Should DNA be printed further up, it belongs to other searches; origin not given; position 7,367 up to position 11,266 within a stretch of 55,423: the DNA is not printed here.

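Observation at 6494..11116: TagF repressor domain built into a single-pass membrane protein with a ~1150-aa extracytoplasmic sensor-like module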

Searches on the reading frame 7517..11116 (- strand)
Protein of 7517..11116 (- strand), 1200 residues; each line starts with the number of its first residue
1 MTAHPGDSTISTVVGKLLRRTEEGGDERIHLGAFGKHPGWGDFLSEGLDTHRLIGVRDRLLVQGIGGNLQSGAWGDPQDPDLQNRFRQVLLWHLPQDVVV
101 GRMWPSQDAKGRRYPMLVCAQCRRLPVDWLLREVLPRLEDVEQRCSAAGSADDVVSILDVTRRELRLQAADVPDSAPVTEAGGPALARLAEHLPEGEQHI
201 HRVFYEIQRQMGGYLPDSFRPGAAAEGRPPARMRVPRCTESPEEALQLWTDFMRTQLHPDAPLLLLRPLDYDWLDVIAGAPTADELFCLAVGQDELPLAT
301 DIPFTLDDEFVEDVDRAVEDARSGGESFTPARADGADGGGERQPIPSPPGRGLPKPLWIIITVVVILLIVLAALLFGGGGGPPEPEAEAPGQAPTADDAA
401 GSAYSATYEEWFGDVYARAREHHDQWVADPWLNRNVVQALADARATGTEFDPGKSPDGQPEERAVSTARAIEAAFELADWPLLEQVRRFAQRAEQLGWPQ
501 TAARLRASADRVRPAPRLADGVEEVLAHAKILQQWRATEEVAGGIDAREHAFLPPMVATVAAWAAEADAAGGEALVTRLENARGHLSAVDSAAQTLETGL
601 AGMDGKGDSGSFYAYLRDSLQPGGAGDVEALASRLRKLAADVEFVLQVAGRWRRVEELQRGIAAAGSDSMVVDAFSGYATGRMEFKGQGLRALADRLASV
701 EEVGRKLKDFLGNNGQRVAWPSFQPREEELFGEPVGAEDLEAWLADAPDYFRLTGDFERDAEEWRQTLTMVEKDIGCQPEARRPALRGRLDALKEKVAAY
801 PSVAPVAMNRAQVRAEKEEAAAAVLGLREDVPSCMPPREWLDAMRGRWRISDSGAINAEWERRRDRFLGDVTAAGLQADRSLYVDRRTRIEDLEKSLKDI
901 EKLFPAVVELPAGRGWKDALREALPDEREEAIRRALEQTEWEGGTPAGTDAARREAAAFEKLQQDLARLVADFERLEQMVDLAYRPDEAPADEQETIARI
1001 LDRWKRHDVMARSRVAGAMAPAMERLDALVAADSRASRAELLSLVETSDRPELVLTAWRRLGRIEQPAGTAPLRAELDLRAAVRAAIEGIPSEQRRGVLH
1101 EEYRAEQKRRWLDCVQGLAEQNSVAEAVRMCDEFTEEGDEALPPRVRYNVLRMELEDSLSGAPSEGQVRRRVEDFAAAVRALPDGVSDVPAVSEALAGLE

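Call 96: predict_structure(alignment_id=A5)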
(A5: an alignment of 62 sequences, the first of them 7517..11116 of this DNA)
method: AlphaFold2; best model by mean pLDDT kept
length: 1200 residues; sequences in the alignment: 62
mean_pLDDT: 82.8   pTM: 0.45
mean pLDDT of the five models: 82.8, 82.3, 82.0, 82.0, 81.5
residues with pLDDT >= 90: 671; 70-90: 278; 50-70: 123; < 50: 128
segments of 3 or more residues with pLDDT < 50: 1-24, 333-358, 376-394, 541-555, 603-610, 615-625, 714-733
pLDDT, mean of each block of 10 residues (from residue 1): 36 42 70 83 80 94 91 86 93 96 92 93 96 97 92 92 96 81 89 93 95 93 77 96 96 94 97 97 94 94 91 94 78 43 32 44 71 45 33 57 88 95 95 96 91 72 90 89 94 83 92 92 93 68 39 49 55 61 62 60 47 47 51 71 81 88 68 85 81 87 84 48 40 61 69 71 90 84 91 92 78 87 89 83 94 97 95 90 91 95 96 93 96 97 92 97 97 97 97 93 97 96 97 97 97 98 93 95 97 96 95 92 92 80 89 91 92 94 89 90
secondary structure, 60 per line:
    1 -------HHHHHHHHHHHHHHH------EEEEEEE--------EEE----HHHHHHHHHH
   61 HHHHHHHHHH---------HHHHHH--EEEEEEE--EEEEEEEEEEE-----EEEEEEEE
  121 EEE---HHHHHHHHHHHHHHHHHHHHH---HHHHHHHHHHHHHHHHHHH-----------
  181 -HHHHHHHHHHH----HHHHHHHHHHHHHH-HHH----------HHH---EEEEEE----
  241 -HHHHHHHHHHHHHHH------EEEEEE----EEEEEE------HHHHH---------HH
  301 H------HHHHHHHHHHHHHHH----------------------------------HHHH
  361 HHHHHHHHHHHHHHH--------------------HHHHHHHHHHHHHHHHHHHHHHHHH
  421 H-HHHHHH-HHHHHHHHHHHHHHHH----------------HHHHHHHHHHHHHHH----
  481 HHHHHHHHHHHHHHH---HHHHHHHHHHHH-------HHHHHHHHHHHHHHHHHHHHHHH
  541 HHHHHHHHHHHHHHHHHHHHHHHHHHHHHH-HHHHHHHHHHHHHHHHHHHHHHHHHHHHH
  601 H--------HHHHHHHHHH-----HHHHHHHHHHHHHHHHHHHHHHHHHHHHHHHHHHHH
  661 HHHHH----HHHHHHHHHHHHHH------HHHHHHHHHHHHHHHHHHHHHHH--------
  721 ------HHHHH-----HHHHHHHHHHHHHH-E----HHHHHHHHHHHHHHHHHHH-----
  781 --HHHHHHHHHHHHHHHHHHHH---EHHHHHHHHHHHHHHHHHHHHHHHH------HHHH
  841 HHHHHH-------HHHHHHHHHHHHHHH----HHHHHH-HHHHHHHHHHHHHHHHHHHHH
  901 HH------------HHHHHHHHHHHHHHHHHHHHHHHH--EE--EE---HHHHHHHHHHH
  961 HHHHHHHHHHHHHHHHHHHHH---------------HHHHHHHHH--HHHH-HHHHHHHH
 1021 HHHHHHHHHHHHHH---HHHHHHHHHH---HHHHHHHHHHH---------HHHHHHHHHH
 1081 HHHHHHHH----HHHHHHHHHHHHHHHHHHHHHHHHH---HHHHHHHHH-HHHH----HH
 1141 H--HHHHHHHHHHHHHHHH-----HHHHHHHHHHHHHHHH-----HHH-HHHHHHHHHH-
elements in order (helices of 4 or more, strands of 3 or more residues): H8-22 E29-35 E44-46 H51-70 H80-85 E88-94 E97-107 E113-123 H127-147 H151-169 H182-192 H197-210 E231-236 H242-256 E263-268 E273-278 H285-289 H308-322 H357-375 H396-421 H423-428 H430-445 H462-476 H481-495 H499-510 H518-570 H572-601 H610-619 H625-665 H670-683 H690-712 H727-731 H737-750 H757-775 H783-802 H807-830 H837-846 H854-868 H873-878 H880-902 H915-938 H950-981 H997-1005 H1008-1011 H1013-1034 H1038-1047 H1051-1061 H1071-1088 H1093-1117 H1121-1129 H1131-1134 H1144-1159 H1165-1180 H1190-1199

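Call 98: fold_search(model_id=the predicted structure, library=pdb)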
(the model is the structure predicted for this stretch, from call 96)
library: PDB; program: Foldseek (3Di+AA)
matches with E <= 10: 267; with E <= 0.001: 2
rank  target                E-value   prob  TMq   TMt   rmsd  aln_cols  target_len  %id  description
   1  9t0n                  1.0e-06  1.00  0.18  0.55   6.9       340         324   14  Crystal structure of TagF (ACIAD2683) from Acinetobacter baylyi ADP1 (released 2025-11-12)
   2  6iz8_C                2.8e-04  1.00  0.14  0.57   8.8       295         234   14  Crystal Structure of TagF from Pseudomonas aeruginosa (released 2019-12-18)
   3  2qnu_B                1.6e-03  1.00  0.10  0.43   4.9       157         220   17  Crystal structure of PA0076 from Pseudomonas aeruginosa PAO1 at 2.05 A resolution (released 2007-07-31)
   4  6iz8_B                2.2e-03  1.00  0.12  0.50   8.9       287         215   15  Crystal Structure of TagF from Pseudomonas aeruginosa (released 2019-12-18)
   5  2qnu_A                4.2e-03  1.00  0.09  0.42   5.1       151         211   20  Crystal structure of PA0076 from Pseudomonas aeruginosa PAO1 at 2.05 A resolution (released 2007-07-31)
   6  6iz8_D                6.6e-03  1.00  0.10  0.45   5.2       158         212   20  Crystal Structure of TagF from Pseudomonas aeruginosa (released 2019-12-18)
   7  6iz8_A                6.6e-03  1.00  0.13  0.56   8.7       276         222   14  Crystal Structure of TagF from Pseudomonas aeruginosa (released 2019-12-18)
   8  5gjr_1                2.3e-01  0.14  0.08  0.10  34.4       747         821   12  An atomic structure of the human 26S proteasome (released 2016-09-07)
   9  5gjq_N                2.8e-01  0.13  0.08  0.10  34.4       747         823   12  Structure of the human 26S proteasome bound to USP14-UbAl (released 2016-08-17)
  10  9o5d_D                5.1e-01  0.89  0.08  0.23   6.6       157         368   10  The KICSTOR-GATOR1-SAMTOR complex (released 2026-01-21)
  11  9v0j_A                8.8e-01  0.69  0.08  0.23   6.8       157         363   12  Cryo-EM structure of GATOR1-KICSTOR complex (released 2025-11-12)
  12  7mge_C                9.6e-01  0.54  0.09  0.25  13.1       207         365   10  Structure of C9orf72:SMCR8:WDR41 in complex with ARF1 (released 2021-06-23)
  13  4lrx_C                1.1e+00  0.03  0.03  0.10  24.3       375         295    8  Crystal Structure of the E.coli DhaR(N)-DhaK complex (released 2014-01-29)
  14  6bfi_B                1.9e+00  0.06  0.08  0.12  39.5       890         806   12  Vinculin homolog in a sponge (phylum Porifera) reveals vertebrate-like cell adhesions involved in early multicellular  (released 2018-06-13)
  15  6nzd_H                1.9e+00  0.28  0.07  0.18   9.6       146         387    5  Cryo-EM Structure of the Lysosomal Folliculin Complex (FLCN-FNIP2-RagA-RagC-Ragulator) (released 2019-11-06)
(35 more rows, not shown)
